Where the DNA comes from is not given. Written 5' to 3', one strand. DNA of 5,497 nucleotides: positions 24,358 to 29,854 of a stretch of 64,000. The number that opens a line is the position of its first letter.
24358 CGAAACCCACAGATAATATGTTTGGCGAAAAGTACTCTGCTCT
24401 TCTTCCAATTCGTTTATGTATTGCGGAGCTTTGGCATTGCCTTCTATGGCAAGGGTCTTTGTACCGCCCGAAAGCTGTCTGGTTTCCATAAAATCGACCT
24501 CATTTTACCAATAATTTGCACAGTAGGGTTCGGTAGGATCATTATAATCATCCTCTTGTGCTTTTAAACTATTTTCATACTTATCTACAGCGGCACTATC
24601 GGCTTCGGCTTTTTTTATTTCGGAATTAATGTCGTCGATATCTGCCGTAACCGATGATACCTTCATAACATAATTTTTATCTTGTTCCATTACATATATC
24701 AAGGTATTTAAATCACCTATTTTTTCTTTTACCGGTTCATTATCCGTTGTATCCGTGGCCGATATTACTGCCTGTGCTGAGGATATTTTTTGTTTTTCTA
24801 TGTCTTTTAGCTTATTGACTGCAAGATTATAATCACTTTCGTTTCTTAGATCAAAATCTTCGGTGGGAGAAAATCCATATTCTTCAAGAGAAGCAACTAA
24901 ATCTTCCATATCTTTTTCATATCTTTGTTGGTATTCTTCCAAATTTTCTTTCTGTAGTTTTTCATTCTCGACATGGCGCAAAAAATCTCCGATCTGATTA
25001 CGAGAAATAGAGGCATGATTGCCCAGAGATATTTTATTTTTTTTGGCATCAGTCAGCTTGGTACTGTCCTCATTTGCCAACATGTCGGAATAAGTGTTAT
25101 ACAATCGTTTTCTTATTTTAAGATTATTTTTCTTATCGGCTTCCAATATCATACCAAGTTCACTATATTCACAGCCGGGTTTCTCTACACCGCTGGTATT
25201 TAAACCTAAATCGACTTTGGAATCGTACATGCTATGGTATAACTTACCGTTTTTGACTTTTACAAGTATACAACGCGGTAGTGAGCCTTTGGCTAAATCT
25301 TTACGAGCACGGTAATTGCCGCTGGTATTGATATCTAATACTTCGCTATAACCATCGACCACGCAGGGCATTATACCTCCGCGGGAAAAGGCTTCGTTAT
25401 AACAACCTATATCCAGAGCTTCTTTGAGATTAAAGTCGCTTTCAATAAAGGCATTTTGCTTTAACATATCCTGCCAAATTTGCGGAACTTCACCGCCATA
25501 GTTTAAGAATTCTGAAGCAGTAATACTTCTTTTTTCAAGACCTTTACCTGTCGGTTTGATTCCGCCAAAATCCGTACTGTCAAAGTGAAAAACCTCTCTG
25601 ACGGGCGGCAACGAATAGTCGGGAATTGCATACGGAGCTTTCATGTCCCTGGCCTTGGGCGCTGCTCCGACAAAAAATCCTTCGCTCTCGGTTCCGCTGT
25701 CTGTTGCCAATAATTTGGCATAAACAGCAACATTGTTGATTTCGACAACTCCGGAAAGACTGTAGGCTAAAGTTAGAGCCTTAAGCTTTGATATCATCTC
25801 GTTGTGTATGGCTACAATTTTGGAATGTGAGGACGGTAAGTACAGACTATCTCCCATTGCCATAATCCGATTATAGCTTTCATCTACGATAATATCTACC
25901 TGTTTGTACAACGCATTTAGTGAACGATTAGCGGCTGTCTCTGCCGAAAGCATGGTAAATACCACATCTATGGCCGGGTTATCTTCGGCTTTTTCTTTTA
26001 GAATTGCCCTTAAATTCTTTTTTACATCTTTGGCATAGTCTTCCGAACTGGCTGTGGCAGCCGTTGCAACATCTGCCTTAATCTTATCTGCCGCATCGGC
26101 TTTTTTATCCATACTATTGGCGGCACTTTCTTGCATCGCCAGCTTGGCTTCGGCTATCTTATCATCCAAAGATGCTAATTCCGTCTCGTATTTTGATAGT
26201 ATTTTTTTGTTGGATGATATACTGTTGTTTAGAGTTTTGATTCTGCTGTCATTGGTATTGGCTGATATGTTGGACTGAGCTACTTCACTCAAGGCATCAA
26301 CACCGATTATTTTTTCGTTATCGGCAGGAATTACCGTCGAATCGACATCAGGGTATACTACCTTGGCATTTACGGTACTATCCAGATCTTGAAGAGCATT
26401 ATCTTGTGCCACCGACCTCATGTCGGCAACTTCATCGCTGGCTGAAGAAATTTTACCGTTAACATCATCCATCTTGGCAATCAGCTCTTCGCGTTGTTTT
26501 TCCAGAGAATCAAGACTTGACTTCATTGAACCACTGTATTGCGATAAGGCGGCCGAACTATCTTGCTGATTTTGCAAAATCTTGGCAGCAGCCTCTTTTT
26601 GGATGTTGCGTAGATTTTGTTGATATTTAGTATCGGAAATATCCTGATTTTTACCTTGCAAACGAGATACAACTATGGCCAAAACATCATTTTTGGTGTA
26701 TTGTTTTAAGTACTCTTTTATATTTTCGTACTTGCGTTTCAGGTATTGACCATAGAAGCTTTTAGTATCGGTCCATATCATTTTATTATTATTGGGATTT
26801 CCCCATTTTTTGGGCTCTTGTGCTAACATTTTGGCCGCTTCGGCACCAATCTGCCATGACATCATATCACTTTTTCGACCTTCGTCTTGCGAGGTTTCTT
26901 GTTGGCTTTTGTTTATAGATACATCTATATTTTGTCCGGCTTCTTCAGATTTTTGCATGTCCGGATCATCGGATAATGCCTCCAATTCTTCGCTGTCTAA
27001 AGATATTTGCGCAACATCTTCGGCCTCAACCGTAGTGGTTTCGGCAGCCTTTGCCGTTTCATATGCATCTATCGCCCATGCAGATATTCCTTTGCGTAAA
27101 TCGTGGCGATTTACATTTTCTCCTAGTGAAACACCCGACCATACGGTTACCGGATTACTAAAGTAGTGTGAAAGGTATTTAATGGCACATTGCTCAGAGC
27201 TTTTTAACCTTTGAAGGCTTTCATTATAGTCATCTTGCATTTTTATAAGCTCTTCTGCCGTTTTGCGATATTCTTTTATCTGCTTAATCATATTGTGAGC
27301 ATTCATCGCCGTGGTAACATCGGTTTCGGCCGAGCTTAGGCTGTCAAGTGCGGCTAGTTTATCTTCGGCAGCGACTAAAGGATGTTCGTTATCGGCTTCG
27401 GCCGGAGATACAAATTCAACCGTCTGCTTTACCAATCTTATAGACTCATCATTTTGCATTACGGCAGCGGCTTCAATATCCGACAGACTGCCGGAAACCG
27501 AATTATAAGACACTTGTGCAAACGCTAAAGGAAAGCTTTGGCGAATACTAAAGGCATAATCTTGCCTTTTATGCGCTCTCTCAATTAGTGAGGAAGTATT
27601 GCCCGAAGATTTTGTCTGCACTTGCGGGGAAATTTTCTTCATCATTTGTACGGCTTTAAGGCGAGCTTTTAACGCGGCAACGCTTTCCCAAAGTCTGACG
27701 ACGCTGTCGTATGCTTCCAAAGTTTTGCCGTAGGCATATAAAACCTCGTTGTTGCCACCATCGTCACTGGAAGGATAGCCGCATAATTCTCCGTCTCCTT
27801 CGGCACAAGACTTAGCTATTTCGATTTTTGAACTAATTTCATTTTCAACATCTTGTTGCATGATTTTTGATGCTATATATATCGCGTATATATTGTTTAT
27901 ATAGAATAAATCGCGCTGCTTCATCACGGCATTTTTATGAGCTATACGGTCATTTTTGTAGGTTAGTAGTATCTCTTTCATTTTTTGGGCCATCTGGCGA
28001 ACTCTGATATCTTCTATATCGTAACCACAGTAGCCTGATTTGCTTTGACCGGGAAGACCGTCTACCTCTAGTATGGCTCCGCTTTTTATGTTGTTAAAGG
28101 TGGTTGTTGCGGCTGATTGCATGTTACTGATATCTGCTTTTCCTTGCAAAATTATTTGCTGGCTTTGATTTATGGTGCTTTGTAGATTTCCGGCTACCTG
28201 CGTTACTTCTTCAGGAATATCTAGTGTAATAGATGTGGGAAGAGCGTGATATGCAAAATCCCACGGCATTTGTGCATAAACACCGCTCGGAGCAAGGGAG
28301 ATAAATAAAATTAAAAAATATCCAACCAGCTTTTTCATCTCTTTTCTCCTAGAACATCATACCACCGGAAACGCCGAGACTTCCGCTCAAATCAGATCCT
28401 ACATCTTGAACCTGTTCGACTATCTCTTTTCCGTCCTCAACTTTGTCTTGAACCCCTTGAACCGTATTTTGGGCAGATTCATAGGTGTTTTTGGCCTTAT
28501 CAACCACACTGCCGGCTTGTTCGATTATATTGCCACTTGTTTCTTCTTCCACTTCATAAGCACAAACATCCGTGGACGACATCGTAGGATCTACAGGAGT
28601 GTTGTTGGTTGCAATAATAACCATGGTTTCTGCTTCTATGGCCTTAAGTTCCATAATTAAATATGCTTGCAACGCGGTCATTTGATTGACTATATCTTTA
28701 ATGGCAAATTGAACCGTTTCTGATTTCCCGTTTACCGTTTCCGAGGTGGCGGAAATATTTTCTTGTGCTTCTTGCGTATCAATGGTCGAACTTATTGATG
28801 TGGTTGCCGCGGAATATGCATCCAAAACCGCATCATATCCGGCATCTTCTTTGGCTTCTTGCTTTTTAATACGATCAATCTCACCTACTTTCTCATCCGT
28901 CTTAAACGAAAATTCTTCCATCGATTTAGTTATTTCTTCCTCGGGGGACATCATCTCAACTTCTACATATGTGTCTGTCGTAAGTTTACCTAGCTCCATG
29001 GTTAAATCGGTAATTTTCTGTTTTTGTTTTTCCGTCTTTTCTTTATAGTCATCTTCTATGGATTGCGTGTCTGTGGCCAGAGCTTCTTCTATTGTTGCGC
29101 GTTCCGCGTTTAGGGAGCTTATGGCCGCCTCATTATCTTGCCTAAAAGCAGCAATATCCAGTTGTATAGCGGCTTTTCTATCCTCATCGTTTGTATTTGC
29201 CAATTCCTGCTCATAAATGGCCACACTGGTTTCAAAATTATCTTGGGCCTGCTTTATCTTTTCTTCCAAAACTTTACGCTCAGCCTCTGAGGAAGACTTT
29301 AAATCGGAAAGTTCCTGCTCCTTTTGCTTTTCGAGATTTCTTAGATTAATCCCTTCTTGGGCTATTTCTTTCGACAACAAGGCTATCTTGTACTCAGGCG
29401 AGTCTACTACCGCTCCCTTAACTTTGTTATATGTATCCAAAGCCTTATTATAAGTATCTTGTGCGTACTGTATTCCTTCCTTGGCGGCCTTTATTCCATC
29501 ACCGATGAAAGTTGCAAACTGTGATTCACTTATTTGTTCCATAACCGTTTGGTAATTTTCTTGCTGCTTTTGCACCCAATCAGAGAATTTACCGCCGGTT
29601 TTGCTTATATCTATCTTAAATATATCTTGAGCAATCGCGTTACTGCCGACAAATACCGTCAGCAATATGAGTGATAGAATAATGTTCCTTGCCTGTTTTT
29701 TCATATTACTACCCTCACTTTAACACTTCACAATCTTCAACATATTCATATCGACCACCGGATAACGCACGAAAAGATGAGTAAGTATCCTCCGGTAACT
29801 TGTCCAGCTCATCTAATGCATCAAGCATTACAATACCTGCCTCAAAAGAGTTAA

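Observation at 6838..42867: Expanded VirB-type T4SS gene train with non-canonical inserts at almost every position and no coupling protein in view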

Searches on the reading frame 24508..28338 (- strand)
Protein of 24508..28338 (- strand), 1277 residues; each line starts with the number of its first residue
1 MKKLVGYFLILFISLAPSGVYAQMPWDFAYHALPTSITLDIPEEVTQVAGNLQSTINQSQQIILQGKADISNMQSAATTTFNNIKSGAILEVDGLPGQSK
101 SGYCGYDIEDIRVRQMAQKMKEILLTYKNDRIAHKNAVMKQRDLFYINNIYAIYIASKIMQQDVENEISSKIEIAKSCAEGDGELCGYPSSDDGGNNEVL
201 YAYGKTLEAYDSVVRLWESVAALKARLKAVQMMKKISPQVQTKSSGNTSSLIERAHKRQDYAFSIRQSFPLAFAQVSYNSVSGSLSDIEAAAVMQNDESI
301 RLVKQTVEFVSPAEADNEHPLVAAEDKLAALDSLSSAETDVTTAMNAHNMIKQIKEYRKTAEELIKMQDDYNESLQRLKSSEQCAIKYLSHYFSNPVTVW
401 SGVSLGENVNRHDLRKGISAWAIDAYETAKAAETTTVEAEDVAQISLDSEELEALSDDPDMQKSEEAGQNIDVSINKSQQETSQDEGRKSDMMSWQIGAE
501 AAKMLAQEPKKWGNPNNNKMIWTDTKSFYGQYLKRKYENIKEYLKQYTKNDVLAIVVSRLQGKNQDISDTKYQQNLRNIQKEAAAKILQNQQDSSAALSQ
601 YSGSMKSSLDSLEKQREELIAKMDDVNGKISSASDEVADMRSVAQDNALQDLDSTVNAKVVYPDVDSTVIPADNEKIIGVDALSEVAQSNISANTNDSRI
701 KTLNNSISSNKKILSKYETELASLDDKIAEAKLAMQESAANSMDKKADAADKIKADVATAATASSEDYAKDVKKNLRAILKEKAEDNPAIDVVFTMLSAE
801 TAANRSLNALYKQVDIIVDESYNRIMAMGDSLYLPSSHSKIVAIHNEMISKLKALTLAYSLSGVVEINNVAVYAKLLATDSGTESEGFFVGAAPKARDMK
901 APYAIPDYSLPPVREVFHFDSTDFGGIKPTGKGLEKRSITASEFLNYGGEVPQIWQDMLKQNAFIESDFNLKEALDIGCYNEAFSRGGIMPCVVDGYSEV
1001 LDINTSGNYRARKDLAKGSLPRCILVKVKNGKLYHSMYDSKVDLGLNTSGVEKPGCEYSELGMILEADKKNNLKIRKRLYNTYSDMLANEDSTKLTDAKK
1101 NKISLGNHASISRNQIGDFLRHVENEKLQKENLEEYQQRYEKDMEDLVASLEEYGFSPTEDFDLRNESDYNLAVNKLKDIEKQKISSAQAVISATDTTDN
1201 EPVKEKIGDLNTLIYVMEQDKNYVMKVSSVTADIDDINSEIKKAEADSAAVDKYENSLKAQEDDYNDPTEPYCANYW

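Call 5: search_protein_families(library=pfam, proteins=[window:24508-28338:-], max_evalue=0.01)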
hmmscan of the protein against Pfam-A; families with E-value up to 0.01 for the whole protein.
window:24508-28338:- (1277 aa): 0 families

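Call 11: search_protein_families(library=ncbifam, proteins=[window:24508-28338:-], max_evalue=0.01)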
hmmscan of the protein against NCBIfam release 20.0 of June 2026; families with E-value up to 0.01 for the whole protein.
window:24508-28338:- (1277 aa): 0 families

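Call 37: search_solved_structures(query=A3, max_evalue=1)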
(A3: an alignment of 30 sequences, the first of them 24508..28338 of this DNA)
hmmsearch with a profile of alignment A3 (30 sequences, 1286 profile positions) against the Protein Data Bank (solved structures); distinct sequences matched with E-value up to 1: 14.
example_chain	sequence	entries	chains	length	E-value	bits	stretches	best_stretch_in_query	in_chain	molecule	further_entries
1av1_A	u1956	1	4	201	0.024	15.7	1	574-696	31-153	APOLIPOPROTEIN A-I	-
4v6m_A0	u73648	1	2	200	0.033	15.2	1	575-696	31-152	Apolipoprotein A-I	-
2msc_A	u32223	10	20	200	0.034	15.2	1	575-696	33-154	Apolipoprotein A-I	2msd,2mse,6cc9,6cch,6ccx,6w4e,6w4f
7kjr_C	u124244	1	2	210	0.039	15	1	575-696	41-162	Apolipoprotein A-I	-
8eqs_C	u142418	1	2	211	0.039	15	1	575-696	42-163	Apolipoprotein A-I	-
6pts_A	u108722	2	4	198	0.046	14.8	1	575-696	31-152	Apolipoprotein A-I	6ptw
8qox_B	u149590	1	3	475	0.26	12.3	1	682-765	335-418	Conserved membrane protein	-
9okb_D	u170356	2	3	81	0.39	11.7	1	691-764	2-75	CS-4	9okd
5z7q_A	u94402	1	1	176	0.48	11.4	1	626-745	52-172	Flagellin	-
4zry_B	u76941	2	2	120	0.5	11.4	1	702-783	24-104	Keratin, type II cytoskeletal 1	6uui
2d3e_A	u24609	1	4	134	0.61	11.1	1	583-665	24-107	General control protein GCN4 and Tropomyosin 1 alpha chain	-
4lin_A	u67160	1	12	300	0.76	10.7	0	628-763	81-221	Tail needle protein gp26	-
9tlt_A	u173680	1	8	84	0.79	10.7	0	705-737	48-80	Sc-apCC-2-KLHL20-4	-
5i4z_A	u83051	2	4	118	0.88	10.5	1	563-648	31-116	Myc proto-oncogene protein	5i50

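Call 39: search_protein_families(library=pfam, alignment_id=A3, max_evalue=0.1)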
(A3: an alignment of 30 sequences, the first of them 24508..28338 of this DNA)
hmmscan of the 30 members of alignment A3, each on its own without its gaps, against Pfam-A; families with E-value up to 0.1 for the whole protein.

A. member 1, window:24508-28338:- (1277 aa): 0 families

B. families by the number of members that match (of 30 scanned): 14 families
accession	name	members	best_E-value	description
PF05008.21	V-SNARE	2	0.0047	Vesicle transport v-SNARE protein N-terminus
PF24627.1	PUMA_CC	1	0.00032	PUMA coiled-coil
PF03833.19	PolC_DP2_N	1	0.0054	DNA polymerase II large subunit DP2, N-terminal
PF13949.11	ALIX_LYPXL_bnd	1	0.013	ALIX V-shaped domain binding to HIV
PF18035.6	Bap31_Bap29_C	1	0.023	Bap31/Bap29 cytoplasmic coiled-coil domain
PF24511.1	DUF7591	1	0.026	Domain of unknown function (DUF7591)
PF03732.24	Retrotrans_gag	1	0.026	Retrotransposon gag protein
PF25235.1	DUF7850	1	0.036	Domain of unknown function (DUF7850)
PF08985.17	DP-EP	1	0.039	DP-EP family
PF24934.1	DUF7752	1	0.048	Domain of unknown function (DUF7752)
PF12018.13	FAP206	1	0.054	Domain of unknown function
PF18913.5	FBPase_C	1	0.078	Fructose-1-6-bisphosphatase, C-terminal domain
PF09996.14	DUF2237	1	0.091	Uncharacterized protein conserved in bacteria (DUF2237)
PF13476.12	AAA_23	1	0.092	AAA domain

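Call 40: find_homologous_proteins(query=A3, max_evalue=0.001)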
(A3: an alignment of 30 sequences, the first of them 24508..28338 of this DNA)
Query A3 (30 sequences) (1277 aa, profile of the alignment): 52 proteins with E <= 0.001 among 8000 candidates.
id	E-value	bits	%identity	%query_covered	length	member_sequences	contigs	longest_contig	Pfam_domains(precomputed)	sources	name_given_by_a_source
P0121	0.0e+0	1774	34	98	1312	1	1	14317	-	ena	-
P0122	0.0e+0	1770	34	100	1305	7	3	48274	-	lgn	-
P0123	0.0e+0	1752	34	100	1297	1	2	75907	-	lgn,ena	-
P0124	0.0e+0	1738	100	100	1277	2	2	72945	-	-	-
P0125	0.0e+0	1730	52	100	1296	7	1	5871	-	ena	-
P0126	0.0e+0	1714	33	97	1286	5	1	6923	-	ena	-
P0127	0.0e+0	1707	84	100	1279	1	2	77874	-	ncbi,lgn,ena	-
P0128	0.0e+0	1696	50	100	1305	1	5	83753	-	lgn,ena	-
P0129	0.0e+0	1696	50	100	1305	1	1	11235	-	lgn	-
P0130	0.0e+0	1696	50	100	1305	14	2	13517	-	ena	-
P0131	0.0e+0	1694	51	99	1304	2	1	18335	-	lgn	-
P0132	0.0e+0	1689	48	100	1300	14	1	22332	-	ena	-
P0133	0.0e+0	1664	49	100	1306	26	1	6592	-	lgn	-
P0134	0.0e+0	1663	51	100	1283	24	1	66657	-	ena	-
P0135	0.0e+0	1663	46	78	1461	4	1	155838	-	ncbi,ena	-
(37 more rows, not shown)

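Call 60: predict_structure(alignment_id=A5)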
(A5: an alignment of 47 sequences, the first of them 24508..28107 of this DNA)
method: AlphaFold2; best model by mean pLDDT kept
length: 1200 residues; sequences in the alignment: 47
mean_pLDDT: 78.4   pTM: 0.66
mean pLDDT of the five models: 78.4, 77.3, 72.2, 71.6, 71.2
residues with pLDDT >= 90: 378; 70-90: 561; 50-70: 122; < 50: 139
segments of 3 or more residues with pLDDT < 50: 1-25, 112-120, 166-245, 582-602, 1187-1189
pLDDT, mean of each block of 10 residues (from residue 1): 34 35 48 63 74 74 79 73 74 73 57 44 61 70 68 68 52 32 25 27 31 34 30 35 52 79 90 90 88 91 93 94 92 92 96 82 73 74 71 71 87 92 95 91 92 95 92 90 83 89 87 82 79 92 93 89 87 74 42 40 66 83 89 91 91 87 82 87 89 90 82 82 90 94 96 92 95 90 78 78 83 87 92 93 91 72 90 92 86 92 89 89 86 87 86 86 80 61 94 91 90 71 88 92 93 92 90 84 88 91 92 87 77 89 88 77 83 77 59 78
secondary structure, 60 per line:
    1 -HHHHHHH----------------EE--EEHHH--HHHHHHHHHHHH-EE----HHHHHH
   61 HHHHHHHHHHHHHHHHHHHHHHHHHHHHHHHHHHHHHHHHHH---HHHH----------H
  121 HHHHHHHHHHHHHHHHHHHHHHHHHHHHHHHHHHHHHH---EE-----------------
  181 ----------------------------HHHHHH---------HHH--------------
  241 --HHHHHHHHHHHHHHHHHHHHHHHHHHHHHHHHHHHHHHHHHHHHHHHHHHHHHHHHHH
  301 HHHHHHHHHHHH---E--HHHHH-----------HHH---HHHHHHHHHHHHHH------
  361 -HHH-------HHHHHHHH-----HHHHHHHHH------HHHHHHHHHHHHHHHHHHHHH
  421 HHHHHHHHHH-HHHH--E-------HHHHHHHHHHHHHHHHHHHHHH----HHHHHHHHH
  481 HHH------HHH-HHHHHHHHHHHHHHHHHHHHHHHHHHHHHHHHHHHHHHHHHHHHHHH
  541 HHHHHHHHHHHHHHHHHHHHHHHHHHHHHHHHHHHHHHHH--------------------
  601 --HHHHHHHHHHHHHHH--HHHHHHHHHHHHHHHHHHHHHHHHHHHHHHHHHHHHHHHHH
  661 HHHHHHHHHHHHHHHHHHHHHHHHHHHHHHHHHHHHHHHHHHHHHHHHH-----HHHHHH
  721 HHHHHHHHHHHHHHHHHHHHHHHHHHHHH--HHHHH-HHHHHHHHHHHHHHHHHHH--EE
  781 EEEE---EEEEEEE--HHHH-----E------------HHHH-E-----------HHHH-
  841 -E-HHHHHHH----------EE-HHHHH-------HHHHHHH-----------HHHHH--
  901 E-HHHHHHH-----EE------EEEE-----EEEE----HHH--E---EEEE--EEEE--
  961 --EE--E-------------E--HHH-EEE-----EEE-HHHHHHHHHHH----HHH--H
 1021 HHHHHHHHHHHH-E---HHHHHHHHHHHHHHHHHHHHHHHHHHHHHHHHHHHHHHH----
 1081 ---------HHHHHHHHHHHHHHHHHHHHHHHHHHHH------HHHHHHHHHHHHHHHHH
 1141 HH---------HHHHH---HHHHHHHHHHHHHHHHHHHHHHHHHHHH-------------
elements in order (helices of 4 or more, strands of 3 or more residues): H2-8 H36-47 H55-102 H106-109 H120-158 H209-214 H243-312 H319-323 H341-354 H372-379 H385-393 H400-430 H432-435 H446-467 H472-483 H494-580 H603-617 H620-709 H715-749 H752-756 H758-776 E779-784 E788-794 H797-800 H819-822 H836-839 H844-850 H864-868 H876-882 H894-898 H903-909 E923-926 E932-935 E949-952 E955-958 E988-990 E996-998 H1000-1010 H1020-1032 H1038-1076 H1090-1117 H1124-1142 H1152-1156 H1160-1187

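Call 66: fold_search(model_id=the predicted structure, library=pdb)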
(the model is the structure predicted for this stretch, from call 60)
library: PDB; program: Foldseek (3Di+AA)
matches with E <= 10: 121; with E <= 0.001: 0
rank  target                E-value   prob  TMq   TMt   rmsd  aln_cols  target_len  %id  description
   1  9qe0_A                1.4e-02  0.20  0.07  0.06  83.9      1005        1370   11  Neobacillus vireti Wadjet-II JetABC dimer (released 2025-06-25)
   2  7zr1_C                5.5e-02  0.41  0.08  0.11  67.2       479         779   15  Chaetomium thermophilum Mre11-Rad50-Nbs1 complex bound to ATPyS (composite structure) (released 2023-01-11)
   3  7zr1_D                9.1e-02  0.23  0.07  0.10  71.4       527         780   16  Chaetomium thermophilum Mre11-Rad50-Nbs1 complex bound to ATPyS (composite structure) (released 2023-01-11)
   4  9gm6_A                1.3e-01  0.09  0.06  0.06  50.9       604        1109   10  MukBEF in a nucleotide-bound state with open neck gate (heads core) (released 2025-03-26)
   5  8glv_Cn               1.5e-01  0.10  0.08  0.03  62.6       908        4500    9  96-nm repeat unit of doublet microtubules from Chlamydomonas reinhardtii flagella (released 2023-05-31)
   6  9gm6_B                1.9e-01  0.13  0.07  0.08  55.1       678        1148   10  MukBEF in a nucleotide-bound state with open neck gate (heads core) (released 2025-03-26)
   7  7n6g_3W               2.2e-01  0.30  0.09  0.19  37.4       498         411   13  C1 of central pair (released 2022-05-18)
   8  9qe0_B                2.2e-01  0.06  0.06  0.05  85.4       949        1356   11  Neobacillus vireti Wadjet-II JetABC dimer (released 2025-06-25)
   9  8j07_g6               2.3e-01  0.06  0.06  0.03  65.5       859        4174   10  96nm repeat of human respiratory doublet microtubule and associated axonemal complexes (released 2023-07-26)
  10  8i4x_B                2.7e-01  0.08  0.07  0.08  112.9       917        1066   11  Cryo-EM structure of 5-subunit Smc5/6 (released 2024-06-26)
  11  8glv_Fm               3.2e-01  0.09  0.09  0.03  63.0       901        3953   11  96-nm repeat unit of doublet microtubules from Chlamydomonas reinhardtii flagella (released 2023-05-31)
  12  8j07_n0               3.3e-01  0.33  0.10  0.04  45.6       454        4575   11  96nm repeat of human respiratory doublet microtubule and associated axonemal complexes (released 2023-07-26)
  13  9bly_B                3.3e-01  0.06  0.08  0.03  61.6       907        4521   12  Composite structure of full-length human dynein-1 in phi-particle conformation (released 2025-04-23)
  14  8glv_DA               3.8e-01  0.05  0.06  0.02  61.9       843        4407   11  96-nm repeat unit of doublet microtubules from Chlamydomonas reinhardtii flagella (released 2023-05-31)
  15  9bly_A                4.3e-01  0.06  0.08  0.03  61.6       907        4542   12  Composite structure of full-length human dynein-1 in phi-particle conformation (released 2025-04-23)
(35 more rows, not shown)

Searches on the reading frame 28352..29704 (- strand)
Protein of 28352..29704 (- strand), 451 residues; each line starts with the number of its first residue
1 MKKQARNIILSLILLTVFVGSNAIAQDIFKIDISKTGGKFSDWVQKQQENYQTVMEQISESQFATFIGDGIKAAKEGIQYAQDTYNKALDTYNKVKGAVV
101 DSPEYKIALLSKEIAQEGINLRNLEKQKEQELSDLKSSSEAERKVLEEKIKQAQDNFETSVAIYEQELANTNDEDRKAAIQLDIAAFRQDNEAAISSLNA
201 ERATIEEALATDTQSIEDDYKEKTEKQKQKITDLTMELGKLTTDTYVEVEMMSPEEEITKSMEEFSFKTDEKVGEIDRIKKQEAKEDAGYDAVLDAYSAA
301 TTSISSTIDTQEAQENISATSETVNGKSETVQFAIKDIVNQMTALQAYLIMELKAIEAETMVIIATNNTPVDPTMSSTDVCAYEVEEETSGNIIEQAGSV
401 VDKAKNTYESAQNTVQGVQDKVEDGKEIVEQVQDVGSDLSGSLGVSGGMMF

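Call 4: search_protein_families(library=pfam, proteins=[window:28352-29704:-], max_evalue=0.01)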
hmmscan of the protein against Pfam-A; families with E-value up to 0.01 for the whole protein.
window:28352-29704:- (451 aa): 0 families

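Call 10: search_protein_families(library=ncbifam, proteins=[window:28352-29704:-], max_evalue=0.01)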
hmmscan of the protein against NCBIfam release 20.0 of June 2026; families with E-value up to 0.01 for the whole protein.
window:28352-29704:- (451 aa): 0 families

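Call 36: search_solved_structures(query=A2, max_evalue=1)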
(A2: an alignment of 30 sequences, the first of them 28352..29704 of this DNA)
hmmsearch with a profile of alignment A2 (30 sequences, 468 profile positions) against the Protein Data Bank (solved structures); distinct sequences matched with E-value up to 1: 22.
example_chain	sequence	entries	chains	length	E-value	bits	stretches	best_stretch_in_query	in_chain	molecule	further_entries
6h9l_A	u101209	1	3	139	0.0039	19.5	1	129-239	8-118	Uncharacterized protein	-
7aw7_D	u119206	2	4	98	0.015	17.6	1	180-237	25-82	BZIP domain-containing protein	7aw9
3k2s_A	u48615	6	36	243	0.052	15.8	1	176-245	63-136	Apolipoprotein A-I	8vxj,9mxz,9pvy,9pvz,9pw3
7kjr_C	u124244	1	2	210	0.061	15.6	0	181-245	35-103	Apolipoprotein A-I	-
8eqs_C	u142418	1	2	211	0.061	15.6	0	181-245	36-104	Apolipoprotein A-I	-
1av1_A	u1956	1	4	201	0.063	15.6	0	181-245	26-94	APOLIPOPROTEIN A-I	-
4v6m_A0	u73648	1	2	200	0.066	15.5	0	181-245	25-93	Apolipoprotein A-I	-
4liy_A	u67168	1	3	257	0.089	15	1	401-435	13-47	Fiber protein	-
3r2p_A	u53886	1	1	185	0.11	14.7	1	176-245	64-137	Apolipoprotein A-I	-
2n5e_A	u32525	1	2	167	0.18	14.1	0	181-235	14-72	Apolipoprotein A-I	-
9okb_K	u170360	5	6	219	0.2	13.9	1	146-293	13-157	bmCENP-K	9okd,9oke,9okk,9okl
9y5f_B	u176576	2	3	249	0.22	13.8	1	392-447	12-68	sc-t-SNARE-5.s.8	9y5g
8ppr_G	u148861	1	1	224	0.23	13.7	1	174-290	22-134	Kinetochore protein Spc25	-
6pts_A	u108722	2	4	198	0.28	13.4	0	181-245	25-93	Apolipoprotein A-I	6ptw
2msc_A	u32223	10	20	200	0.29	13.4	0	181-245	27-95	Apolipoprotein A-I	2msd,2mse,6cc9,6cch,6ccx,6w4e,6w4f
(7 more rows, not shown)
